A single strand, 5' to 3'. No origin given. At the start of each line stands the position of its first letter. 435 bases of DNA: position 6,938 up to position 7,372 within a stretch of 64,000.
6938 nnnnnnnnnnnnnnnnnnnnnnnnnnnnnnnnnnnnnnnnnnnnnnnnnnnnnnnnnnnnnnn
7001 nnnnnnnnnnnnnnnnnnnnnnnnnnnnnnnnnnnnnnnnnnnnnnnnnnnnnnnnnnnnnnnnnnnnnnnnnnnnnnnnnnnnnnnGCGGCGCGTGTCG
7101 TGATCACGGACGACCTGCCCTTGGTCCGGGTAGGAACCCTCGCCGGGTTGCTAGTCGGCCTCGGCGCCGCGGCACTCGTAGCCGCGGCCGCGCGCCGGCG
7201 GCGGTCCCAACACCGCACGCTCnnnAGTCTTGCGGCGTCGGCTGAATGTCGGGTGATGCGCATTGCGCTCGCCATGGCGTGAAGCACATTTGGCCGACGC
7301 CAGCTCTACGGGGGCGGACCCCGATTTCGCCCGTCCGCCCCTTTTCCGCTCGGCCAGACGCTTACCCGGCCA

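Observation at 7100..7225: Shared C-terminal hydrophobic-helix plus Arg-rich tails on three large secreted proteins (possible dedicated sorting system)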

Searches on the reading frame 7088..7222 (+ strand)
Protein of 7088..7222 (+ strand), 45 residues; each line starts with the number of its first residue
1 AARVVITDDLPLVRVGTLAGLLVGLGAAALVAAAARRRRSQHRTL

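Call 8: search_protein_families(library=ncbifam, max_evalue=10, proteins=[window:7088-7222:+])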
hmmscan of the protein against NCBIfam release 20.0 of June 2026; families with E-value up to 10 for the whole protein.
seq(45 aa): 5 families
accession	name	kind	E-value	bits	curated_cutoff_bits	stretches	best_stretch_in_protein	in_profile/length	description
NF053845.1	CoaP_CTERM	equivalog_domain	0.013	15.1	35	1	19-40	9-34/35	choice-of-anchor protein CoaP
NF033846.1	Rumino_NPXTG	domain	0.45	10.9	23.5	1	17-39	8-30/30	NPXTG-anchored protein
TIGR03901.2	MYXO-CTERM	domain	0.62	10.5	20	1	19-39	15-33/34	MYXO-CTERM sorting domain-containing protein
TIGR02595.1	PEP_CTERM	domain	3.9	8.6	16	0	16-39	5-23/24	PEP-CTERM sorting domain-containing protein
NF033465.3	PTPA-CTERM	subfamily_domain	3.9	7.7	29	1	32-41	15-24/26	PTPA-CTERM sorting domain-containing protein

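Call 9: search_protein_families(library=pfam, max_evalue=1, proteins=[window:7088-7222:+])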
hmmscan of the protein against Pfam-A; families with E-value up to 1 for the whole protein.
seq(45 aa): 1 family
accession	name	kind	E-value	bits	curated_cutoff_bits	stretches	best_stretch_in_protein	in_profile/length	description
PF00746.26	Gram_pos_anchor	-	0.025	15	20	1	17-40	21-41/43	LPXTG cell wall anchor motif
